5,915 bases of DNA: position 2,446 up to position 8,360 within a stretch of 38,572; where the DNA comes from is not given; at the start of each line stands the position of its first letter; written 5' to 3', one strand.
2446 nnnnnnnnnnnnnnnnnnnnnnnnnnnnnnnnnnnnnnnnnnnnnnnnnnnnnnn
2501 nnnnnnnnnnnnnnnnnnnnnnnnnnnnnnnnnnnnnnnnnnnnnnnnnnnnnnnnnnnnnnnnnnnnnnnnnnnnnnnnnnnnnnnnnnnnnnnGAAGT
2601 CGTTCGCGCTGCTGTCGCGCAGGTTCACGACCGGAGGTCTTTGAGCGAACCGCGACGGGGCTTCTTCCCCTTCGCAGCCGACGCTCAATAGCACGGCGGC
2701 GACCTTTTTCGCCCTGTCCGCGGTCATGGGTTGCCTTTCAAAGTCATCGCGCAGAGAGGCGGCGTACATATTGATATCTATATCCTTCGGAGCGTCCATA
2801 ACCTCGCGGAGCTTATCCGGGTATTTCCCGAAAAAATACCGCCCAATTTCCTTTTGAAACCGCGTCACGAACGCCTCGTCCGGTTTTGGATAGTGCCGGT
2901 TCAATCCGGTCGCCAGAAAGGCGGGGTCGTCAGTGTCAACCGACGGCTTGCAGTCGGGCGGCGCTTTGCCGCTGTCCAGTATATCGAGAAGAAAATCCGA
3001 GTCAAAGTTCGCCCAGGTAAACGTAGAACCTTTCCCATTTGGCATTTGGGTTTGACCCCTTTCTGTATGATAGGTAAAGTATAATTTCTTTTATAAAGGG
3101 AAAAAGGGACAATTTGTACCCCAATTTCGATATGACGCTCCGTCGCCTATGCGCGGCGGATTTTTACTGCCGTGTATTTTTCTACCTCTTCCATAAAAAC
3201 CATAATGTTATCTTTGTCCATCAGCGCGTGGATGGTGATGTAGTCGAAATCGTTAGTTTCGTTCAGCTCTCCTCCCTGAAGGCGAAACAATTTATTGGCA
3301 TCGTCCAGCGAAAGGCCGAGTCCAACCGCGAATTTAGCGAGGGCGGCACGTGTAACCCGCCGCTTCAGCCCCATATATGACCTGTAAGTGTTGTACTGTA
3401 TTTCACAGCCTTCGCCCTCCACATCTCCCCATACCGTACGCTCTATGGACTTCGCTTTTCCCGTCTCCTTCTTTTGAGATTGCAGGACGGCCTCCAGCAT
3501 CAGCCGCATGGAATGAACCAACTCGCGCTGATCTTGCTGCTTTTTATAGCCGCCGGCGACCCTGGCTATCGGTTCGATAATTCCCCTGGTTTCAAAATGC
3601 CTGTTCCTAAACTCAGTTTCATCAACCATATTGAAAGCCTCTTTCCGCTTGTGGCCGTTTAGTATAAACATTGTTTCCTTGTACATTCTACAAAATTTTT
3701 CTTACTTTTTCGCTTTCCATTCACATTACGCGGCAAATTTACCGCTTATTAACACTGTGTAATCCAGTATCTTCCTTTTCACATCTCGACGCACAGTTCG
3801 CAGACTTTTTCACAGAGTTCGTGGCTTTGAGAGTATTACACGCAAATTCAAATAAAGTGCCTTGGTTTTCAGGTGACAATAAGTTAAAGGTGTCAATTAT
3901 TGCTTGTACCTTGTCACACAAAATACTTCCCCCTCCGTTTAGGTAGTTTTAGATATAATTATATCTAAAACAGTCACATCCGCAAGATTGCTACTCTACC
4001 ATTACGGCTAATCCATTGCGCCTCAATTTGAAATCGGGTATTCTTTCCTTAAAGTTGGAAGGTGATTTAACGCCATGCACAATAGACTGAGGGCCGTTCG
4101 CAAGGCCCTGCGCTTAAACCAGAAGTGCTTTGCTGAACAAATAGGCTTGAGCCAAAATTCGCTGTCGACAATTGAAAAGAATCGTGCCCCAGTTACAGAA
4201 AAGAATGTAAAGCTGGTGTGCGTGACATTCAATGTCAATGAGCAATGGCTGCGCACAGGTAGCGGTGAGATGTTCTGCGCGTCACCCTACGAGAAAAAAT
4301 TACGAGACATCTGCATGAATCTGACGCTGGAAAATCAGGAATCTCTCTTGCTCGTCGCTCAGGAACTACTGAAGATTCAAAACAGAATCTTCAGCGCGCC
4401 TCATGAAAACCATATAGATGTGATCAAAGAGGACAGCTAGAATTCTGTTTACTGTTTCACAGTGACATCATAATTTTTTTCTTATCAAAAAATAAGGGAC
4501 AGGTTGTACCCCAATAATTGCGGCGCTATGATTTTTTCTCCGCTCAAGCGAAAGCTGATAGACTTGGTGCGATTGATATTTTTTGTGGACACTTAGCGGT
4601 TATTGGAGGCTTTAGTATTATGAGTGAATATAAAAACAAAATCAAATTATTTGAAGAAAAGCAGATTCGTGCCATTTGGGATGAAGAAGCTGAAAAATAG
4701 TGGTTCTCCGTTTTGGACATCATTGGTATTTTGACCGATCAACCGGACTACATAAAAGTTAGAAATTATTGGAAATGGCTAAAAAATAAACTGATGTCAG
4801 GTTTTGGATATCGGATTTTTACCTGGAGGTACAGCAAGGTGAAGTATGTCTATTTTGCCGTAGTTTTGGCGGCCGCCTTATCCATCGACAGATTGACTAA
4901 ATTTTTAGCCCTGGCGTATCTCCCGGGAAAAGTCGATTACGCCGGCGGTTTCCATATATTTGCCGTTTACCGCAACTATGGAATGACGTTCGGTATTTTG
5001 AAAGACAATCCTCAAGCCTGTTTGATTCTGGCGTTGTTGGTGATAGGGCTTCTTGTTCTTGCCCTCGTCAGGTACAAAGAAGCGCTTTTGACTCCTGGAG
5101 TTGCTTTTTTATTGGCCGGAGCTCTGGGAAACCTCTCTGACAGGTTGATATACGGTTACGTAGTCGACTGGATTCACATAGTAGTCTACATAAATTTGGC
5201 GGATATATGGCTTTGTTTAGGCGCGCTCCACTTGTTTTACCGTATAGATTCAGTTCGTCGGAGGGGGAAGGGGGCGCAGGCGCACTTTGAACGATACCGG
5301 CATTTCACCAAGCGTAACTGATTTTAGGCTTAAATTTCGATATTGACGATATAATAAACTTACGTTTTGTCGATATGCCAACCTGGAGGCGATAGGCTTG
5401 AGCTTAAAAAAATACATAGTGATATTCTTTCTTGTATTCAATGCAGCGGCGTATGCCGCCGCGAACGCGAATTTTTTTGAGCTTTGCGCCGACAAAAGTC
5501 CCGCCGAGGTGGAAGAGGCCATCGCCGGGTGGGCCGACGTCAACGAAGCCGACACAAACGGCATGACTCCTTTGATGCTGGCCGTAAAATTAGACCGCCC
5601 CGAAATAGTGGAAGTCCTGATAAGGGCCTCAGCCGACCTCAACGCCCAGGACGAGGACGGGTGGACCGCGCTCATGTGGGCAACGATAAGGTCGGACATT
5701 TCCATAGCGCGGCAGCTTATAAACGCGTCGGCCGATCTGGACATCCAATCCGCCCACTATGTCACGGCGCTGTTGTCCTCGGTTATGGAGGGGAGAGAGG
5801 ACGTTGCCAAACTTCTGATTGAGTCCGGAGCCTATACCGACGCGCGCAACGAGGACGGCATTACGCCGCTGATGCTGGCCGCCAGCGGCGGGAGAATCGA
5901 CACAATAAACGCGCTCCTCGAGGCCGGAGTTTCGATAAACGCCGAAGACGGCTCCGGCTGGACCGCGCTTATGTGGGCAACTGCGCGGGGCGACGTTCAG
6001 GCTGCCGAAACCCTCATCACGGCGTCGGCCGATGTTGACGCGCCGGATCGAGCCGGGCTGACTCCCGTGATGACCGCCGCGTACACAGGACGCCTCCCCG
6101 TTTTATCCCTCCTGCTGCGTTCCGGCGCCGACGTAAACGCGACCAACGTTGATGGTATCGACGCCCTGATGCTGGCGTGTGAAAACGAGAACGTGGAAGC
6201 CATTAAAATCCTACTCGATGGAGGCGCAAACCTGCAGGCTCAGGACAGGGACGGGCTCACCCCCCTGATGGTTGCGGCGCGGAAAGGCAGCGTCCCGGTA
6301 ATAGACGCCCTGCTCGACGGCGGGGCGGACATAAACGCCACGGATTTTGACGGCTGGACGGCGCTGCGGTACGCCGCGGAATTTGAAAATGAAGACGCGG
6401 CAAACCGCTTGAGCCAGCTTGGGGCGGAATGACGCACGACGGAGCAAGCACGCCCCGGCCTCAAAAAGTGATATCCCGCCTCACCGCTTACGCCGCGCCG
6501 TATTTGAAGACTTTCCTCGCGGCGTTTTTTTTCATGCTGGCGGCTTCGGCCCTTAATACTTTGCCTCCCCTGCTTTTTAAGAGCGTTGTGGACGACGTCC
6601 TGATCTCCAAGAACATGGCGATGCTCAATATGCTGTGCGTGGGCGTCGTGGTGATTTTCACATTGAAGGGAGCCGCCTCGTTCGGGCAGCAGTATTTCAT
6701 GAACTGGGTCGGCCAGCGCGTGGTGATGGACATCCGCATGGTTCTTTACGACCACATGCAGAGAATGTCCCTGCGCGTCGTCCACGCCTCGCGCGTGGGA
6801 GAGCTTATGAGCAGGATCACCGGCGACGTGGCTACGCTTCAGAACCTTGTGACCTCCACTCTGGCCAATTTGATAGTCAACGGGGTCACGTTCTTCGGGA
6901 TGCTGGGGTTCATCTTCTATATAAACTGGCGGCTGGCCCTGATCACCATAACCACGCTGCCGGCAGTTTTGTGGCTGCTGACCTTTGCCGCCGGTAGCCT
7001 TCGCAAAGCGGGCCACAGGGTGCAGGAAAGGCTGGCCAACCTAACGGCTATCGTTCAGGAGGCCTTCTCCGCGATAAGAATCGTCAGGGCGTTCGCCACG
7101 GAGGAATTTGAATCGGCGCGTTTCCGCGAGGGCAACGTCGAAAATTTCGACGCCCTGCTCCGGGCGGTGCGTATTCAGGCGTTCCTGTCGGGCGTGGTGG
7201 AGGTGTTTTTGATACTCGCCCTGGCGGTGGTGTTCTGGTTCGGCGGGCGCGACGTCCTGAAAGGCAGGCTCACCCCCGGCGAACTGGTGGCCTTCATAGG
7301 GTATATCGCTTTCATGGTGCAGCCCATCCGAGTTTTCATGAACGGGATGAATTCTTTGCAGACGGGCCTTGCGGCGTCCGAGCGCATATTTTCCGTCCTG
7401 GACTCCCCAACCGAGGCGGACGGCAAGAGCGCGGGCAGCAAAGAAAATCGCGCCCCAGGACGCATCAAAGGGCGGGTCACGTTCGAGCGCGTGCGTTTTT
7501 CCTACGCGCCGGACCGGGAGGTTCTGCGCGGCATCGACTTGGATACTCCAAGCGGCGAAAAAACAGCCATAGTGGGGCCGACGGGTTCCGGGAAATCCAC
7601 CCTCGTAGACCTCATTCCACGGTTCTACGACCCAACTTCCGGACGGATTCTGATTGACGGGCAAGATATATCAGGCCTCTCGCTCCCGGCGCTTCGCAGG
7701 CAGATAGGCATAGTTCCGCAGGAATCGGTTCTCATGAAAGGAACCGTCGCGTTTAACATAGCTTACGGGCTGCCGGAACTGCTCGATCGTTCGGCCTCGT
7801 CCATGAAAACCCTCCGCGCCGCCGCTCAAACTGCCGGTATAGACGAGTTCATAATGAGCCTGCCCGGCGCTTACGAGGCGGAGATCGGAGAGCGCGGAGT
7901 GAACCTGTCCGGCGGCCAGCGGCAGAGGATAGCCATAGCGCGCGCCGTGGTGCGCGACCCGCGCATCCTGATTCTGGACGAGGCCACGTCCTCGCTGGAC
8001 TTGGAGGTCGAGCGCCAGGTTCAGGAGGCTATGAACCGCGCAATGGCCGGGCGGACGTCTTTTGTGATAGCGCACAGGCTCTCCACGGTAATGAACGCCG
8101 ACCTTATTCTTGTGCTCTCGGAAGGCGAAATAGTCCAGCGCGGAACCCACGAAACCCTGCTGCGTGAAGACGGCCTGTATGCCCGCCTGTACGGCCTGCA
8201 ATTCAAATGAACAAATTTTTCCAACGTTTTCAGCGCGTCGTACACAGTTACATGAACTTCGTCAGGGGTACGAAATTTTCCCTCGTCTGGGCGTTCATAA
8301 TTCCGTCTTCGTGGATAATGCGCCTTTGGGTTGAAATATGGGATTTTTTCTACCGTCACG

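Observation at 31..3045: Single 1004-aa polypeptide combining an SF2 helicase, a DUF45-type HExxH zincin motif and Sel1 repeats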

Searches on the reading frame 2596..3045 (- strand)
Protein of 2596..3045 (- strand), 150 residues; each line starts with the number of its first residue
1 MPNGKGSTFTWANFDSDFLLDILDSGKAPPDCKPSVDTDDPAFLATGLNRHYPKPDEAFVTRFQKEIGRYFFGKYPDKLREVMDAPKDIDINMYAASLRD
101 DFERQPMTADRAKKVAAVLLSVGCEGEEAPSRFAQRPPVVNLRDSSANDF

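Call 69: search_solved_structures(query=A8, max_evalue=10, show_alignments=1)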
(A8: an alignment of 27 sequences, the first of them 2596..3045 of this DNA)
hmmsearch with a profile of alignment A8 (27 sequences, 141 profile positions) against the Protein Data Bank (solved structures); distinct sequences matched with E-value up to 10: 3.
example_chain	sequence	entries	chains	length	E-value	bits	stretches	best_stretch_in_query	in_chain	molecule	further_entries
7wcf_A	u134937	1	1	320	0.23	14.5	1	30-84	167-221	HipA_C domain-containing protein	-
8ezr_B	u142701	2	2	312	0.26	14.4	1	30-82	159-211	HipT(Lp)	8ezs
7vkb_A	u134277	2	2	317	0.27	14.3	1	30-82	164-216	HipA_C domain-containing protein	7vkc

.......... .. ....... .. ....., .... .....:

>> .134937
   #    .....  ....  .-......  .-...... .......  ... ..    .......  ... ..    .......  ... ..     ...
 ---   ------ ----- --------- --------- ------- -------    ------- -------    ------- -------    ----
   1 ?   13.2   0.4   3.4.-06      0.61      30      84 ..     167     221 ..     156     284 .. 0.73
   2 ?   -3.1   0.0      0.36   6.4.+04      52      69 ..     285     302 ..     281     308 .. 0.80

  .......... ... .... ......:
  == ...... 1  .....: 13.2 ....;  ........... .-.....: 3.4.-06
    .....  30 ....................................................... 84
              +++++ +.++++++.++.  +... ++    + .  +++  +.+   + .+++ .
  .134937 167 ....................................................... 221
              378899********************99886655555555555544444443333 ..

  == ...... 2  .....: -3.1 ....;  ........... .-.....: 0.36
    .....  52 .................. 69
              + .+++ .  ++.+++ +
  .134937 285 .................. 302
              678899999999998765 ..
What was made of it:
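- Tried and rejected: N-terminal domain of B. No PDB match (call 69).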

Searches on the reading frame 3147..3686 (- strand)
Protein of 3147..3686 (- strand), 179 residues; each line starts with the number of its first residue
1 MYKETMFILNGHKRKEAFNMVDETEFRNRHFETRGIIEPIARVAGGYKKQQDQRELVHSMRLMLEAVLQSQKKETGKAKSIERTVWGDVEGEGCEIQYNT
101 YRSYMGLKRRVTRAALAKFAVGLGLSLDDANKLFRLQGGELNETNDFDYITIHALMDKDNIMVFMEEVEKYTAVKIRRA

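Call 3: search_protein_families(library=pfam, proteins=[window:3147-3686:-], max_evalue=1)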
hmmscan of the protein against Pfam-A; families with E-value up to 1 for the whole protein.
window:3147-3686:- (179 aa): 1 family
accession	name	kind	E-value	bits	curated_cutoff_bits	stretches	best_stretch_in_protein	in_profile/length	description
PF07637.16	PSD5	-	0.13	13.1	34.2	1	41-70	24-54/62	Protein of unknown function (DUF1595)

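Call 4: search_protein_families(library=padloc, proteins=[window:3147-3686:-], max_evalue=1)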
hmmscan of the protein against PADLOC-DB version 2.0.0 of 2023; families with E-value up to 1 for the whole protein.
window:3147-3686:- (179 aa): 0 families

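Call 5: search_protein_families(library=ncbifam, proteins=[window:3147-3686:-], max_evalue=1)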
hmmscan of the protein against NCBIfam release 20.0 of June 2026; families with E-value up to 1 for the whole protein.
window:3147-3686:- (179 aa): 3 families
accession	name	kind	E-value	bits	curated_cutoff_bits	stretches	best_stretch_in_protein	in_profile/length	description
TIGR02044.1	CueR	equivalog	0.00098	19.2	147.4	1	29-64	18-51/127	Cu(I)-responsive transcriptional regulator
NF010315.0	PRK13752.1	subfamily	0.017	15.2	261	1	98-162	40-100/144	mercury resistance transcriptional regulator MerR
TIGR02051.1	MerR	equivalog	0.028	14.7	150.85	1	98-153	32-83/124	mercury resistance transcriptional regulator MerR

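Call 29: search_solved_structures(query=A2, max_evalue=10, show_alignments=2)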
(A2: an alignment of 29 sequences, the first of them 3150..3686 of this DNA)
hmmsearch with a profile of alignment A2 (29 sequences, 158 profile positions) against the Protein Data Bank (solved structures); distinct sequences matched with E-value up to 10: 3.
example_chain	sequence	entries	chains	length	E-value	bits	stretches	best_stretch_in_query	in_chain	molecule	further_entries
3op9_A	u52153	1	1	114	0.077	16.2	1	38-105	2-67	Pli0006 protein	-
7bqq_A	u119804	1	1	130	0.22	14.7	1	27-113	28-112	Gogy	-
5jvu_A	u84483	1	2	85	0.31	14.2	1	26-73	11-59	Chimera protein of Kinesin heavy chain and Microtubule-associated protein RP/EB family mem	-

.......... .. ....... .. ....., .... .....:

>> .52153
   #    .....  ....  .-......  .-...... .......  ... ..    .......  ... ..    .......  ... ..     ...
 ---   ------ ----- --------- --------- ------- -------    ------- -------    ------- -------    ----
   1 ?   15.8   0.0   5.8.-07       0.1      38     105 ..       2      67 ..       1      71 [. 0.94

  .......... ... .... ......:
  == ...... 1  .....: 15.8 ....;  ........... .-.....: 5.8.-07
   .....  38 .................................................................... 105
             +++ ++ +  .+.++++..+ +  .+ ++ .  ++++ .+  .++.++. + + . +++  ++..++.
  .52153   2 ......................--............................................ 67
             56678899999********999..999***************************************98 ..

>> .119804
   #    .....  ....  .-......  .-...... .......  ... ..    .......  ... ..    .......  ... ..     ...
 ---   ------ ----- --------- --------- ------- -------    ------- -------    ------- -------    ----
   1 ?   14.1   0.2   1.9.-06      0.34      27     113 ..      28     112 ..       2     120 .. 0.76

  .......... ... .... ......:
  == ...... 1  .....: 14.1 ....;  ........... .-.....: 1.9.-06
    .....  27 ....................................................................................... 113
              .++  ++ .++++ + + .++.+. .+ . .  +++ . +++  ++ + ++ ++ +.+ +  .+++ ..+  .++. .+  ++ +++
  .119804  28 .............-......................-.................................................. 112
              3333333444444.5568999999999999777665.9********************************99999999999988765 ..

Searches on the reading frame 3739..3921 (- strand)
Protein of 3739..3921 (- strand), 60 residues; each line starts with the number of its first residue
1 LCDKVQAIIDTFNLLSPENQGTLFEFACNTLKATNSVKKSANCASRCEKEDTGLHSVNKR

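Call 3: search_protein_families(library=pfam, proteins=[window:3739-3921:-], max_evalue=1)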
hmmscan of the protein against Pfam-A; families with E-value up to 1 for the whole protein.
window:3739-3921:- (60 aa): 0 families

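Call 4: search_protein_families(library=padloc, proteins=[window:3739-3921:-], max_evalue=1)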
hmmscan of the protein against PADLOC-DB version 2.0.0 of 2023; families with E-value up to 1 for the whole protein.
window:3739-3921:- (60 aa): 0 families

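Call 5: search_protein_families(library=ncbifam, proteins=[window:3739-3921:-], max_evalue=1)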
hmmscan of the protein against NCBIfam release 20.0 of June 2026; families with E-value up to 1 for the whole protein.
window:3739-3921:- (60 aa): 0 families
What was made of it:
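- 3739..3921 (-): 60-aa ORF with a TTG start and a good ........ ribosome-binding site. It is not conserved next to homologues, so its membership in the module is doubtful. No Pfam, PADLOC or NCBIfam hit (calls 3-5).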

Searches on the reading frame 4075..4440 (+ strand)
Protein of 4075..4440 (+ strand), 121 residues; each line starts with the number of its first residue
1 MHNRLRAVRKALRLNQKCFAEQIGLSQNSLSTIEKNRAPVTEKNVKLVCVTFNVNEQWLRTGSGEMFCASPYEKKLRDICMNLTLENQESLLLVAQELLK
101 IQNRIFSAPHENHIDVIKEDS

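Call 3: search_protein_families(library=pfam, proteins=[window:4075-4440:+], max_evalue=1)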
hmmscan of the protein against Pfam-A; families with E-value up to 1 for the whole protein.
window:4075-4440:+ (121 aa): 9 families
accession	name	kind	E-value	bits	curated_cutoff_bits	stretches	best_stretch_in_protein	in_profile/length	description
PF12844.13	HTH_19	-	1.3e-10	41.4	30.2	1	3-65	2-64/64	Helix-turn-helix domain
PF01381.28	HTH_3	-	1e-08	35.5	23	1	5-59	1-55/55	Helix-turn-helix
PF13560.12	HTH_31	-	5.9e-05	23.7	27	1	4-53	5-55/64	Helix-turn-helix domain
PF17612.7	DUF5507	-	0.002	18.3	27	1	34-98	81-143/160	Family of unknown function (DUF5507)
PF22495.2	HTH_92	-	0.0026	17.5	27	1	6-37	1-32/45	RsaL-like HTH domain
PF21872.3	SAM_5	-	0.0059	16.8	27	1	62-90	27-54/55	SAM domain-like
PF13443.12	HTH_26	-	0.013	16.1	22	1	4-55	1-53/63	Cro/C1-type HTH DNA-binding domain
PF07022.19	Phage_CI_repr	-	0.039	14.7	22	1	12-67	10-65/65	Bacteriophage CI repressor helix-turn-helix domain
PF13413.12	HTH_25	-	0.16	12.2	24.6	1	4-37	1-34/62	Helix-turn-helix domain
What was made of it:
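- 4075..4440 (+): Divergent XRE-family HTH gene of 121 aa. It is a local neighbour, not a conserved partner of the family. Pfam HTH_19 1e-10 and HTH_3 1e-8 (call 3).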

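Call 4: search_protein_families(library=padloc, proteins=[window:4075-4440:+], max_evalue=1)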
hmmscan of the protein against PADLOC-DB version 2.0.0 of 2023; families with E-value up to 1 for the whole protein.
window:4075-4440:+ (121 aa): 10 families
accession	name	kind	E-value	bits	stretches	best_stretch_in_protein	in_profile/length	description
PDLC02926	HTH_VI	-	8.3e-10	36.8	1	2-82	3-82/92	-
PDLC03951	RmrA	-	3.1e-05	21.1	1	3-61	11-69/400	-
PDLC03953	RmrA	-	8.1e-05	20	1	3-54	8-59/373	-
PDLC03954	RmrA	-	0.00042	17.4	1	3-69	13-79/380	-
PDLC03949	RmrA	-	0.00065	16.7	1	3-63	5-65/363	-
PDLC03952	RmrA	-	0.0024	14.7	1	3-41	25-64/395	-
PDLC03946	RmrA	-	0.0029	14.4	1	2-56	4-58/357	-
PDLC03665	Control_protein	-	0.0054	15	1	3-50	11-59/77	control protein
PDLC03947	RmrA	-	0.0055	13.6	1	3-54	14-65/383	-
PDLC03955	RmrA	-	0.021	12.1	1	4-77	24-98/371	-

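Call 5: search_protein_families(library=ncbifam, proteins=[window:4075-4440:+], max_evalue=1)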
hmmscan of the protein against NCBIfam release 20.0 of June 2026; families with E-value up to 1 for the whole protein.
window:4075-4440:+ (121 aa): 12 families
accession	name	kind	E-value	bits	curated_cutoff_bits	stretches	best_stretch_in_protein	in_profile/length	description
NF041575.1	antitoxPezA_Strep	equivalog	3e-07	30.5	290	1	4-55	5-56/158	type II toxin-antitoxin system antitoxin PezA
TIGR03070.1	couple_hipB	subfamily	1.6e-06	28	71.65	1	4-51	6-53/58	type II toxin-antitoxin system Y4mF family antitoxin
TIGR03830.1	CxxCG_CxxCG_HTH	subfamily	1e-05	25.3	61.8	1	4-56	69-120/127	type II TA system antitoxin MqsA family protein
NF041951.1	phage_RstR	subfamily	5.3e-05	23.4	80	1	2-67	4-69/108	RstR family transcriptional repressor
NF007257.0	PRK09706.1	subfamily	0.0001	22.1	101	1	2-91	7-93/135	transcriptional repressor DicA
TIGR02607.1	antidote_HigA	equivalog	0.00047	19.9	47.7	1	10-60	17-68/81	HigA family addiction module antitoxin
NF038139.1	Reg_Aceta_RamB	equivalog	0.00055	18.7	700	1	3-63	5-65/465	acetate metabolism transcriptional regulator RamB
NF007408.0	PRK09943.1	equivalog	0.0076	15.8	211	1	3-39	10-47/185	HTH-type transcriptional regulator PuuR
NF007271.0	PRK09726.1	equivalog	0.018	15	79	1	2-37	14-49/88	type II toxin-antitoxin system antitoxin HipB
TIGR02612.1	mob_myst_A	hypoth_equivalog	0.027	14.4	122.6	1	5-38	30-63/150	mobile mystery protein A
NF041265.1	NadS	equivalog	0.097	13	60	1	5-48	35-78/94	NadS family protein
NF008853.0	PRK11891.1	equivalog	0.12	11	560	1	5-96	9-96/430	aspartate carbamoyltransferase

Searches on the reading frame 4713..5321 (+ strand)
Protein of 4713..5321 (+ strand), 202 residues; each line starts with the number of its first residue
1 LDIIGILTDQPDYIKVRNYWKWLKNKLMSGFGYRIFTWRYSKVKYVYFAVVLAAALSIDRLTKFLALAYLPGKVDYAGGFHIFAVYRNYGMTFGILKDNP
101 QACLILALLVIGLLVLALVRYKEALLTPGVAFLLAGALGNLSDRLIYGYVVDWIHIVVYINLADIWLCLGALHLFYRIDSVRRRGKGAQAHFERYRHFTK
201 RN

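Call 52: search_protein_families(library=pfam, proteins=[window:4713-5321:+], max_evalue=0.00001)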
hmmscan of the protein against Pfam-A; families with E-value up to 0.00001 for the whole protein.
window:4713-5321:+ (202 aa): 1 family
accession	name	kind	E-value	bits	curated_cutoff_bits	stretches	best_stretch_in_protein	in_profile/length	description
PF01252.23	Peptidase_A8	-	2e-22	80.4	25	1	52-176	2-138/142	Signal peptidase (SPase) II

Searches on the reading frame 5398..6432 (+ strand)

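Call 52: search_protein_families(library=pfam, proteins=[window:5398-6432:+], max_evalue=0.00001)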
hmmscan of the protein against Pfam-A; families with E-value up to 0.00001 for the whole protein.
window:5398-6432:+ (344 aa): 6 families
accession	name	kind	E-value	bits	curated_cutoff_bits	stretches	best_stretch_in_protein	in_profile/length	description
PF00023.36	Ank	-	4.8e-64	209.1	21.1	2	54-85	1-32/33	Ankyrin repeat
PF12796.13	Ank_2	-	2.4e-61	204.7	27.3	4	257-343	1-84/90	Ankyrin repeats (3 copies)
PF13637.12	Ank_4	-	2.9e-51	170.8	22.7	5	161-207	4-50/50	Ankyrin repeats (many copies)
PF13606.12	Ank_3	-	1e-47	154.3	22.3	1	285-314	1-30/30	Ankyrin repeat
PF13857.12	Ank_5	-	6.6e-43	144.7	27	3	272-326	1-56/56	Ankyrin repeats (many copies)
PF24521.3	Ank_KRIT1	-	1.1e-07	32.1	80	0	191-274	22-106/149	KRIT1 ankyrin-repeats domain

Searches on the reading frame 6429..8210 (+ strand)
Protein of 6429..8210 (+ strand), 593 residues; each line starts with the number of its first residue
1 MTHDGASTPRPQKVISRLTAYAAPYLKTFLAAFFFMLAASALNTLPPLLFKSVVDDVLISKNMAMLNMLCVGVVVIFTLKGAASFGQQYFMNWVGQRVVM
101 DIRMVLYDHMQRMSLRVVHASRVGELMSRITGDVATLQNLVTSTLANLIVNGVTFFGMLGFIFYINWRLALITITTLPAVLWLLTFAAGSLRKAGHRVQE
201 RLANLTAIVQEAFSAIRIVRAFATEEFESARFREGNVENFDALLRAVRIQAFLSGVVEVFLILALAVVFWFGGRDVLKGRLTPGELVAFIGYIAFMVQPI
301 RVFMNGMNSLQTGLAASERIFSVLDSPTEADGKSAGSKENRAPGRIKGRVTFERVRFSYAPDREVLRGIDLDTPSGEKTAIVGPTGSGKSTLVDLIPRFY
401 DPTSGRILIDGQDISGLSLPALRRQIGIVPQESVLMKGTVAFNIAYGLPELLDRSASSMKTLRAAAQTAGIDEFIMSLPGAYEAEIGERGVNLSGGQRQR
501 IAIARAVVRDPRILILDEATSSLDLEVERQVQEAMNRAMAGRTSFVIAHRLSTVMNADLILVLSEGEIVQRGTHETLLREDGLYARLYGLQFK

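Call 52: search_protein_families(library=pfam, proteins=[window:6429-8210:+], max_evalue=0.00001)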
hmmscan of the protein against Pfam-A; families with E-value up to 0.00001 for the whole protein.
window:6429-8210:+ (593 aa): 3 families
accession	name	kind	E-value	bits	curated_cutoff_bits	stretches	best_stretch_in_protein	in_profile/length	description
PF00664.28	ABC_membrane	-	9.2e-54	183.4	28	1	30-299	2-273/274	ABC transporter transmembrane region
PF00005.33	ABC_tran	-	4.8e-33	115.1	25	1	366-521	1-137/137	ABC transporter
PF02463.25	SMC_N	-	2.1e-07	31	40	0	407-561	111-209/220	RecF/RecN/SMC N terminal domain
